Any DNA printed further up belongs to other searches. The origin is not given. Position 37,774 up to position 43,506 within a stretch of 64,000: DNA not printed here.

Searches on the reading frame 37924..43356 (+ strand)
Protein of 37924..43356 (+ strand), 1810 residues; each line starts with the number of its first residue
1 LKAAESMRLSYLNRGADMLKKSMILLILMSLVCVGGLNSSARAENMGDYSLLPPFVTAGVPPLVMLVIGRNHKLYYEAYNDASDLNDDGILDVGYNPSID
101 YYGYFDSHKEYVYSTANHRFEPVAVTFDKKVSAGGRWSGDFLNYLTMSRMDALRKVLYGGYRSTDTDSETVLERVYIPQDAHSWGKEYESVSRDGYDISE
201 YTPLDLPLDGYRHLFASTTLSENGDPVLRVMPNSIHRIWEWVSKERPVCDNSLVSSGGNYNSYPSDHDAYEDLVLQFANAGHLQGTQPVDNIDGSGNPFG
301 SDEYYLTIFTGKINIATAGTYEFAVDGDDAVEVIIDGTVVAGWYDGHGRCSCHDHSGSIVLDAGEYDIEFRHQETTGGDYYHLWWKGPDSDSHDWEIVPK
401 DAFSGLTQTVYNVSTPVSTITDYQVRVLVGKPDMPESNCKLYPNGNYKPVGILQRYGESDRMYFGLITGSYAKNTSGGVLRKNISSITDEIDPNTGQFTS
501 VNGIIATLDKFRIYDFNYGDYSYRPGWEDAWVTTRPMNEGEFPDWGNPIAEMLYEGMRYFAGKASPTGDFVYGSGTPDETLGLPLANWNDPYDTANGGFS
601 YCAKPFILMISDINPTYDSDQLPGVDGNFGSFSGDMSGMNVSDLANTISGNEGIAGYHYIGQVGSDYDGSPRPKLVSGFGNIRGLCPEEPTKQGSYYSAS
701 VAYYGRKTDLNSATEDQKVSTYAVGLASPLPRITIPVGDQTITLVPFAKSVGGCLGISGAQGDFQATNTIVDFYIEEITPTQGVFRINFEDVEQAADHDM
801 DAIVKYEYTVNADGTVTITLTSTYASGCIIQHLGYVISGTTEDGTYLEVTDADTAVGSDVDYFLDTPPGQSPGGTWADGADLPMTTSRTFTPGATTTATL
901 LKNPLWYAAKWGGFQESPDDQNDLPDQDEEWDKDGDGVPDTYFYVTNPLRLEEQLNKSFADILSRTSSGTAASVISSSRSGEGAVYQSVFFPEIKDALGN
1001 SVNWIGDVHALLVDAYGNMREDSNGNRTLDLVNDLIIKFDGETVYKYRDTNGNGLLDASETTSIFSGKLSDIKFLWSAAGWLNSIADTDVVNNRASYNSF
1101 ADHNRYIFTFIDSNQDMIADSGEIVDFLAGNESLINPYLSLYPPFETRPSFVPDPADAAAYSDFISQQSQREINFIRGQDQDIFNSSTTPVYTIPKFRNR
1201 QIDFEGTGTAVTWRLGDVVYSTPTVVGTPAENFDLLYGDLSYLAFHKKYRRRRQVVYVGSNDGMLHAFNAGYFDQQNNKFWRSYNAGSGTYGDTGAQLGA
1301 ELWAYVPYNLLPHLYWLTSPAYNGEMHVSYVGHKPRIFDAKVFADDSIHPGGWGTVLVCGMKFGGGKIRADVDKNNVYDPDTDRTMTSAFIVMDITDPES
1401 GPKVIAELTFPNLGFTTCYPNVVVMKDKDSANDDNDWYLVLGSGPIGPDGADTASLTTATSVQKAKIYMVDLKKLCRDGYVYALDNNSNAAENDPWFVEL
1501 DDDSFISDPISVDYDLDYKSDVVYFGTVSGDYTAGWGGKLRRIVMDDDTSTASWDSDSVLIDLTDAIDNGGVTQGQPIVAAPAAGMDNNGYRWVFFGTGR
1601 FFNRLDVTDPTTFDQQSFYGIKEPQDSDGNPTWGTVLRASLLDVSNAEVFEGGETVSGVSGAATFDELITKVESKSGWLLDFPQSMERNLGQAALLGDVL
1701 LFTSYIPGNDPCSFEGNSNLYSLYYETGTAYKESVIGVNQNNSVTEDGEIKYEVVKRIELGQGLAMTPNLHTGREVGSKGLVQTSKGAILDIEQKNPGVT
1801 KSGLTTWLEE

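Call 56: search_protein_families(library=pfam, proteins=[window:37924-43356:+], max_evalue=0.00001)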
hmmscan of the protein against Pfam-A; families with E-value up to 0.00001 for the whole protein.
window:37924-43356:+ (1810 aa): 1 family
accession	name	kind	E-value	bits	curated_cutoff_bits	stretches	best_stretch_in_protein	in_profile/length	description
PF05567.17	T4P_PilY1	-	4e-09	36.3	28.1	1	1215-1626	1-377/411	PilY1 beta-propeller domain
